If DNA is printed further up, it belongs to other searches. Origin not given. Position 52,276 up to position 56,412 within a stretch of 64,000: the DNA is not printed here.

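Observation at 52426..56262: Giant single-polypeptide candidate conflict system: REase-like + TPR solenoid + GreA/B-C-like + PIN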

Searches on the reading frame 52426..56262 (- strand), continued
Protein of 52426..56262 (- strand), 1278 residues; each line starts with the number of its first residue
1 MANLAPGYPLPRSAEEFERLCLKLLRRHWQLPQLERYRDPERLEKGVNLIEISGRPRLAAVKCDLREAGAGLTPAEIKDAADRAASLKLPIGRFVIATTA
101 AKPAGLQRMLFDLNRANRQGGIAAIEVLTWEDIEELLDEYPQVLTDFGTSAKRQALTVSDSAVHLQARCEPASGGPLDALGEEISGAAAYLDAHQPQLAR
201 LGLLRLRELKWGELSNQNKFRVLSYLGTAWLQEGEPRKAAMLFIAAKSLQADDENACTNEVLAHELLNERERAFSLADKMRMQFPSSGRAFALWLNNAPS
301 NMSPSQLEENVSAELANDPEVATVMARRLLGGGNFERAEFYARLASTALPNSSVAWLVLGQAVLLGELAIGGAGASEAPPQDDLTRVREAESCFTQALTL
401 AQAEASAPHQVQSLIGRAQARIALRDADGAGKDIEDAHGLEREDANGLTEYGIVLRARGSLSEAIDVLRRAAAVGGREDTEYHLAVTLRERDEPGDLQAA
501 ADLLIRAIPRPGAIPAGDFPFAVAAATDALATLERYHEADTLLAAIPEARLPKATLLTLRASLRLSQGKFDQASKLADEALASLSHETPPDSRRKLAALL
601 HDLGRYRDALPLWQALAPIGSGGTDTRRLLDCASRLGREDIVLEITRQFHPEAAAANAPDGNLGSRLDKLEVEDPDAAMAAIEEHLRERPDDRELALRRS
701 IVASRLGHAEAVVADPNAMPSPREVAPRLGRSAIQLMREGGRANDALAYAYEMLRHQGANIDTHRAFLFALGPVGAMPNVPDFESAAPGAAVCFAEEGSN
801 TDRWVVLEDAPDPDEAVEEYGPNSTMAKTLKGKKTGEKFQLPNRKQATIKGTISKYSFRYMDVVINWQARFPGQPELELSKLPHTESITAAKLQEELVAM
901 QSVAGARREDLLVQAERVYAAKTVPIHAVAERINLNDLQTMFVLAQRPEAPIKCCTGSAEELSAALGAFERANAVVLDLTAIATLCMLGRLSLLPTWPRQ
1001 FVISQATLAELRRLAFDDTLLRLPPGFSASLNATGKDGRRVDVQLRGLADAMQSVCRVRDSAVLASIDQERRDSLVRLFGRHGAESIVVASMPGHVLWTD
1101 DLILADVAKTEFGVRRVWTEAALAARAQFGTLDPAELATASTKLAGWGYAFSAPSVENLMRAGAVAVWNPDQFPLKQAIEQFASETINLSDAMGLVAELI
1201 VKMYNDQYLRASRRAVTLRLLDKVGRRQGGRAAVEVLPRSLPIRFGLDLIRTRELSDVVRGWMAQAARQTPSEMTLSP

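Call 14: search_protein_families(library=pfam, alignment_id=A1, max_evalue=0.01)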
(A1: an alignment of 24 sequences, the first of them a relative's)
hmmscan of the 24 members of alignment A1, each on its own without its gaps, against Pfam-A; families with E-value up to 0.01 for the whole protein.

A. member 1, P0001 (1278 aa): 7 families
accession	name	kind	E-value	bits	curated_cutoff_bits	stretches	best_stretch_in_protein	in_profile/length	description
PF20698.3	PIN-TPR-GreABC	-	2.1e-11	44.7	27.8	1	976-1109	1-137/138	PIN domain associated with the TPR-GreAB-C-PIN system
PF13428.12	TPR_14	-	1.9e-06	28.4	23.5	0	447-482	3-37/44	Tetratricopeptide repeat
PF07719.23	TPR_2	-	9.6e-06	25.8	27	0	556-582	3-29/34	Tetratricopeptide repeat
PF00515.34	TPR_1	-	0.00012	22.1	27.8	0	557-581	4-28/34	Tetratricopeptide repeat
PF12895.13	ANAPC3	-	0.00078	20.1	27.2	0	547-610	18-76/82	Anaphase-promoting complex, cyclosome, subunit 3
PF13424.12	TPR_12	-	0.0012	19.5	30.1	0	554-611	3-66/77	Tetratricopeptide repeat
PF13432.12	TPR_16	-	0.0042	17.9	32.7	1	560-621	3-62/65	Tetratricopeptide repeat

B. families by the number of members that match (of 24 scanned): 16 families
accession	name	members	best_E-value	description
PF20698.3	PIN-TPR-GreABC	24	1.1e-15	PIN domain associated with the TPR-GreAB-C-PIN system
PF00515.34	TPR_1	21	4.8e-08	Tetratricopeptide repeat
PF13428.12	TPR_14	18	2.8e-12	Tetratricopeptide repeat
PF07719.23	TPR_2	14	1.9e-08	Tetratricopeptide repeat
PF14559.12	TPR_19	13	9.4e-11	Tetratricopeptide repeat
PF13174.12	TPR_6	10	5.2e-06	Tetratricopeptide repeat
PF13424.12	TPR_12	10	6e-06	Tetratricopeptide repeat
PF12895.13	ANAPC3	10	1.1e-05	Anaphase-promoting complex, cyclosome, subunit 3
PF01272.25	GreA_GreB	6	2.5e-06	Transcription elongation factor, GreA/GreB, C-term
PF13432.12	TPR_16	6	3.3e-05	Tetratricopeptide repeat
PF13431.12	TPR_17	4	0.0028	Tetratricopeptide repeat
PF13176.12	TPR_7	3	0.00027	Tetratricopeptide repeat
PF13374.12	TPR_10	3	0.00074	Tetratricopeptide repeat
PF13414.12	TPR_11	3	0.0011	TPR repeat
PF13156.12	Mrr_cat_2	1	0.00032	Restriction endonuclease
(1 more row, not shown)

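Call 20: search_protein_families(library=pfam, proteins=[P0067, P0069, P0106, P0107, P0102, P0094], max_evalue=0.05)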
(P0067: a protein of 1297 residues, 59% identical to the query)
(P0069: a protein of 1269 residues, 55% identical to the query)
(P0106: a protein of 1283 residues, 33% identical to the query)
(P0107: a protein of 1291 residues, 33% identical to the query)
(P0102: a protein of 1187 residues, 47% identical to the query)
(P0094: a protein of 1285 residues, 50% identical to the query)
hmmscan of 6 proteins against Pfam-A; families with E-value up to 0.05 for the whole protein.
P0067 (1297 aa): 9 families
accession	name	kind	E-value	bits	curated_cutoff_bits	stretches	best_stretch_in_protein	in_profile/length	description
PF20698.3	PIN-TPR-GreABC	-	5.5e-13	49.8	27.8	1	985-1120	1-138/138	PIN domain associated with the TPR-GreAB-C-PIN system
PF00515.34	TPR_1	-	4.8e-08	32.9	27.8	0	604-621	6-23/34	Tetratricopeptide repeat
PF13428.12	TPR_14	-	7.1e-08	32.8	23.5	0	457-487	4-34/44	Tetratricopeptide repeat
PF07719.23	TPR_2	-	2.6e-07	30.7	27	0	456-482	3-29/34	Tetratricopeptide repeat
PF01272.25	GreA_GreB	-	2.5e-06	27.8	26.9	1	791-849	4-62/77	Transcription elongation factor, GreA/GreB, C-term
PF14559.12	TPR_19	-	1.1e-05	26.1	25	0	677-715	2-40/68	Tetratricopeptide repeat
PF13174.12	TPR_6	-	0.0001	23.2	26.3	0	675-698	9-32/33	Tetratricopeptide repeat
PF13374.12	TPR_10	-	0.00074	19.9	27.5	0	604-623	7-26/42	Tetratricopeptide repeat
PF13431.12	TPR_17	-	0.022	15.4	24.4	0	600-619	14-33/34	Tetratricopeptide repeat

P0069 (1269 aa): 11 families
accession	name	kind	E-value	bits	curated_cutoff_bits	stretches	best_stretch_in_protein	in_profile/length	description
PF20698.3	PIN-TPR-GreABC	-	7.5e-12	46.1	27.8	1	969-1103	1-138/138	PIN domain associated with the TPR-GreAB-C-PIN system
PF01272.25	GreA_GreB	-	5.3e-06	26.8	26.9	1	776-842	4-70/77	Transcription elongation factor, GreA/GreB, C-term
PF13428.12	TPR_14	-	9e-06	26.3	23.5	0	724-758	6-40/44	Tetratricopeptide repeat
PF13174.12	TPR_6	-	0.0016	19.4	26.3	0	264-287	8-31/33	Tetratricopeptide repeat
PF00515.34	TPR_1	-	0.0017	18.5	27.8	0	447-469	8-30/34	Tetratricopeptide repeat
PF12895.13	ANAPC3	-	0.0026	18.5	27.2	0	454-539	3-80/82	Anaphase-promoting complex, cyclosome, subunit 3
PF13432.12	TPR_16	-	0.0076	17.1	32.7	1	411-470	2-61/65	Tetratricopeptide repeat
PF14559.12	TPR_19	-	0.011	16.5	25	0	418-480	3-64/68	Tetratricopeptide repeat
PF13181.12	TPR_8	-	0.014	15.9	25.7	0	443-469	4-30/34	Tetratricopeptide repeat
PF07719.23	TPR_2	-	0.022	15.3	27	0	440-469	1-30/34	Tetratricopeptide repeat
PF13176.12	TPR_7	-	0.041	14.4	27.9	0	448-468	7-29/36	Tetratricopeptide repeat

P0106 (1283 aa): 6 families
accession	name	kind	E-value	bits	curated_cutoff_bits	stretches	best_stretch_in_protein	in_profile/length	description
PF20698.3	PIN-TPR-GreABC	-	8.8e-12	45.9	27.8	1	979-1113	1-130/138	PIN domain associated with the TPR-GreAB-C-PIN system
PF07719.23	TPR_2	-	1.5e-06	28.3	27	0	415-447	2-34/34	Tetratricopeptide repeat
PF13156.12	Mrr_cat_2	-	0.00032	21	22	1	26-107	14-95/127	Restriction endonuclease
PF12895.13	ANAPC3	-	0.0025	18.5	27.2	0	241-291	10-56/82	Anaphase-promoting complex, cyclosome, subunit 3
PF13174.12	TPR_6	-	0.008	17.2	26.3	0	264-290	7-33/33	Tetratricopeptide repeat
PF13428.12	TPR_14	-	0.015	16.4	23.5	0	264-297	8-41/44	Tetratricopeptide repeat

P0107 (1291 aa): 7 families
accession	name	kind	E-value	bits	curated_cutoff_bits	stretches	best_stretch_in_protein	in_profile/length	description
PF20698.3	PIN-TPR-GreABC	-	3.5e-11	43.9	27.8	1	980-1120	1-136/138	PIN domain associated with the TPR-GreAB-C-PIN system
PF13432.12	TPR_16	-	3.3e-05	24.7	32.7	1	429-478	12-61/65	Tetratricopeptide repeat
PF07719.23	TPR_2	-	4.5e-05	23.7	27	0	416-447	3-34/34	Tetratricopeptide repeat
PF14559.12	TPR_19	-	0.00025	21.7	25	0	431-481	8-58/68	Tetratricopeptide repeat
PF13428.12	TPR_14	-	0.0074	17.3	23.5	0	597-620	5-28/44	Tetratricopeptide repeat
PF13424.12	TPR_12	-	0.011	16.4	30.1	0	417-473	6-70/77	Tetratricopeptide repeat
PF00515.34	TPR_1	-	0.013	15.7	27.8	0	224-256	2-34/34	Tetratricopeptide repeat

P0102 (1187 aa): 13 families
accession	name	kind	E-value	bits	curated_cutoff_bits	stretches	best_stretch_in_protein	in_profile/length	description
PF20698.3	PIN-TPR-GreABC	-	8.9e-13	49.1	27.8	1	883-1009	1-137/138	PIN domain associated with the TPR-GreAB-C-PIN system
PF13428.12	TPR_14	-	7.3e-08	32.8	23.5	2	639-676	5-42/44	Tetratricopeptide repeat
PF07719.23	TPR_2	-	2.3e-05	24.6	27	0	408-436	1-29/34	Tetratricopeptide repeat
PF00515.34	TPR_1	-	0.00023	21.3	27.8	0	410-436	3-29/34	Tetratricopeptide repeat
PF14559.12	TPR_19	-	0.00047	20.9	25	0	647-675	3-31/68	Tetratricopeptide repeat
PF13176.12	TPR_7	-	0.0015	18.9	27.9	0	193-225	2-34/36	Tetratricopeptide repeat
PF13424.12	TPR_12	-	0.0018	18.9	30.1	0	406-436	43-73/77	Tetratricopeptide repeat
PF13431.12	TPR_17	-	0.0066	17.1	24.4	0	406-428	11-33/34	Tetratricopeptide repeat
PF13432.12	TPR_16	-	0.012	16.4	32.7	0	415-465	4-52/65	Tetratricopeptide repeat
PF24767.1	UBA_At5g58720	-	0.027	14.7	27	0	794-805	31-42/44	At5g58720 UBA-like domain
PF01272.25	GreA_GreB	-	0.033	14.6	26.9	0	693-752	5-64/77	Transcription elongation factor, GreA/GreB, C-term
PF13174.12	TPR_6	-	0.036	15.2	26.3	0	414-436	6-28/33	Tetratricopeptide repeat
PF13414.12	TPR_11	-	0.041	14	26.8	0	418-436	4-22/42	TPR repeat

P0094 (1285 aa): 8 families
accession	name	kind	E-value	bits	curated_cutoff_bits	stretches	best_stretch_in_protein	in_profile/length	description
PF20698.3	PIN-TPR-GreABC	-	1.1e-13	52.1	27.8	1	978-1106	1-137/138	PIN domain associated with the TPR-GreAB-C-PIN system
PF13428.12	TPR_14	-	1.6e-08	34.8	23.5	1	736-769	7-40/44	Tetratricopeptide repeat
PF12895.13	ANAPC3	-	0.00035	21.2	27.2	0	553-605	28-77/82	Anaphase-promoting complex, cyclosome, subunit 3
PF00515.34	TPR_1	-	0.0015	18.7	27.8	0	588-608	5-25/34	Tetratricopeptide repeat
PF13174.12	TPR_6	-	0.0045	18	26.3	0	264-288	9-33/33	Tetratricopeptide repeat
PF13374.12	TPR_10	-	0.0077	16.7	27.5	0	589-614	7-32/42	Tetratricopeptide repeat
PF13431.12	TPR_17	-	0.028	15.1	24.4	0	582-604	11-33/34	Tetratricopeptide repeat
PF14559.12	TPR_19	-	0.036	14.8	25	0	559-606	2-47/68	Tetratricopeptide repeat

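Call 47: find_encoding_contigs(protein=P0028, flank=10000, max_places=2)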
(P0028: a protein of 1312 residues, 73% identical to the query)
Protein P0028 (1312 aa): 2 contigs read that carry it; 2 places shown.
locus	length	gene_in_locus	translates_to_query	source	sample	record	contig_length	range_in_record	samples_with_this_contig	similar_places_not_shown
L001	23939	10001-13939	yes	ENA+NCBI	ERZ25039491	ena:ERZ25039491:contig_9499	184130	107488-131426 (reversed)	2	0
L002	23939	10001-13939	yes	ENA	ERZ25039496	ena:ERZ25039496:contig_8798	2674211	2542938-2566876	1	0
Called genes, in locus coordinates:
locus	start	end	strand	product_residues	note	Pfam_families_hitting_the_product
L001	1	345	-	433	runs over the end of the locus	PF00296:Bac_luciferase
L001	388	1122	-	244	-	PF00440:TetR_N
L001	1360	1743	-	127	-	PF00903:Glyoxalase, PF12681:Glyoxalase_2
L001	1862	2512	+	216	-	-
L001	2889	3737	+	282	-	PF03544:TonB_C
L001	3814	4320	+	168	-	-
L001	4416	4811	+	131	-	PF09424:YqeY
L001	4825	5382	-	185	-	PF06475:Glycolipid_bind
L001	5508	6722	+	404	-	PF02771:Acyl-CoA_dh_N, PF02770:Acyl-CoA_dh_M, PF00441:Acyl-CoA_dh_1, PF08028:Acyl-CoA_dh_2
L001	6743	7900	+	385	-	PF06441:EHN, PF00561:Abhydrolase_1, PF12697:Abhydrolase_6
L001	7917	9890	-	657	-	PF00005:ABC_tran, PF02463:SMC_N (faint), PF13555:AAA_29 (faint), PF13304:AAA_21 (faint), PF13401:AAA_22 (faint), PF12848:ABC_tran_Xtn, PF00005:ABC_tran, PF16326:ABC_tran_CTD, +2 more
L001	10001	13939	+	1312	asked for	PF20698:PIN-TPR-GreABC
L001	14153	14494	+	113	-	-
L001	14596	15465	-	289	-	PF00561:Abhydrolase_1, PF12146:Hydrolase_4, PF12697:Abhydrolase_6, PF07819:PGAP1 (weak)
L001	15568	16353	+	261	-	PF00106:adh_short, PF08659:KR, PF13561:adh_short_C2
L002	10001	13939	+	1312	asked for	PF20698:PIN-TPR-GreABC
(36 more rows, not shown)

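Call 48: find_encoding_contigs(protein=P0078, flank=10000, max_places=2)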
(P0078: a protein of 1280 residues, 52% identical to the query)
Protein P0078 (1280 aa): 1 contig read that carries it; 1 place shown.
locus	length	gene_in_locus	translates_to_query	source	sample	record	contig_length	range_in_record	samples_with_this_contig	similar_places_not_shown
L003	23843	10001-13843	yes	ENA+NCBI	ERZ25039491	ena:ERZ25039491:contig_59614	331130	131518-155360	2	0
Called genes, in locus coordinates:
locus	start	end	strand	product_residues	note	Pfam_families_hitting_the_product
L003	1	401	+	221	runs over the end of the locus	PF02775:TPP_enzyme_C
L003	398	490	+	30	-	-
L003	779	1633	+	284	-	PF03544:TonB_C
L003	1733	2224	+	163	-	-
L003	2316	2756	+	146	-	PF09424:YqeY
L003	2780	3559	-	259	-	PF00106:adh_short, PF08659:KR, PF13561:adh_short_C2, PF23441:SDR (weak)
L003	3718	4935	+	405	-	PF02771:Acyl-CoA_dh_N, PF02770:Acyl-CoA_dh_M, PF00441:Acyl-CoA_dh_1, PF08028:Acyl-CoA_dh_2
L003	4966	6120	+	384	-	PF06441:EHN, PF00561:Abhydrolase_1, PF12697:Abhydrolase_6 (weak)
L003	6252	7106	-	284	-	PF10099:RskA_C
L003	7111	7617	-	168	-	PF07638:Sigma70_ECF (faint), PF04542:Sigma70_r2, PF08281:Sigma70_r4_2, PF04545:Sigma70_r4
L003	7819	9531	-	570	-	PF00005:ABC_tran, PF13304:AAA_21 (faint), PF02463:SMC_N (faint), PF12848:ABC_tran_Xtn, PF00005:ABC_tran, PF16326:ABC_tran_CTD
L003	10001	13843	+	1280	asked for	PF13174:TPR_6 (faint), PF13428:TPR_14 (faint), PF14559:TPR_19 (faint), PF20698:PIN-TPR-GreABC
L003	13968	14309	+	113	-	-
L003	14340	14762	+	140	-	PF04828:GFA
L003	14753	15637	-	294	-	PF00561:Abhydrolase_1, PF12146:Hydrolase_4, PF12697:Abhydrolase_6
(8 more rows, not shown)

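Call 49: find_encoding_contigs(protein=P0106, flank=10000, max_places=2)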
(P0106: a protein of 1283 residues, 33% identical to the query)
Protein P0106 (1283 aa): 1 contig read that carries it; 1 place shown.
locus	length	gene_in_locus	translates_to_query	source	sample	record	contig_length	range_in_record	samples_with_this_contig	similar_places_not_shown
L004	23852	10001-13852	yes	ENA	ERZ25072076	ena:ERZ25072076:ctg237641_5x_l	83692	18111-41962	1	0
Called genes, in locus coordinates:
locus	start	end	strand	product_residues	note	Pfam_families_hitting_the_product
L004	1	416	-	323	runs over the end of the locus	PF13737:DDE_Tnp_1_5, PF01609:DDE_Tnp_1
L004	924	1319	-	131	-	PF08238:Sel1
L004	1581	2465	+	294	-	PF12760:Zn_ribbon_IS1595, PF12762:DDE_Tnp_IS1595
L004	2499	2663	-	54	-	-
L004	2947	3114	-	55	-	-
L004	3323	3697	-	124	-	-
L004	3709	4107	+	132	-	PF01381:HTH_3 (weak)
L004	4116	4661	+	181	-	-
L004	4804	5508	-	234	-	PF12762:DDE_Tnp_IS1595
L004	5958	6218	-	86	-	-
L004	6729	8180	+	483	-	PF05901:Excalibur (weak)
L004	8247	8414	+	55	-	-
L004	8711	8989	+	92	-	PF01527:HTH_Tnp_1, PF13384:HTH_23 (weak)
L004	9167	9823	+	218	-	PF00665:rve, PF13683:rve_3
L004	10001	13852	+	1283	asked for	PF07719:TPR_2 (faint), PF20698:PIN-TPR-GreABC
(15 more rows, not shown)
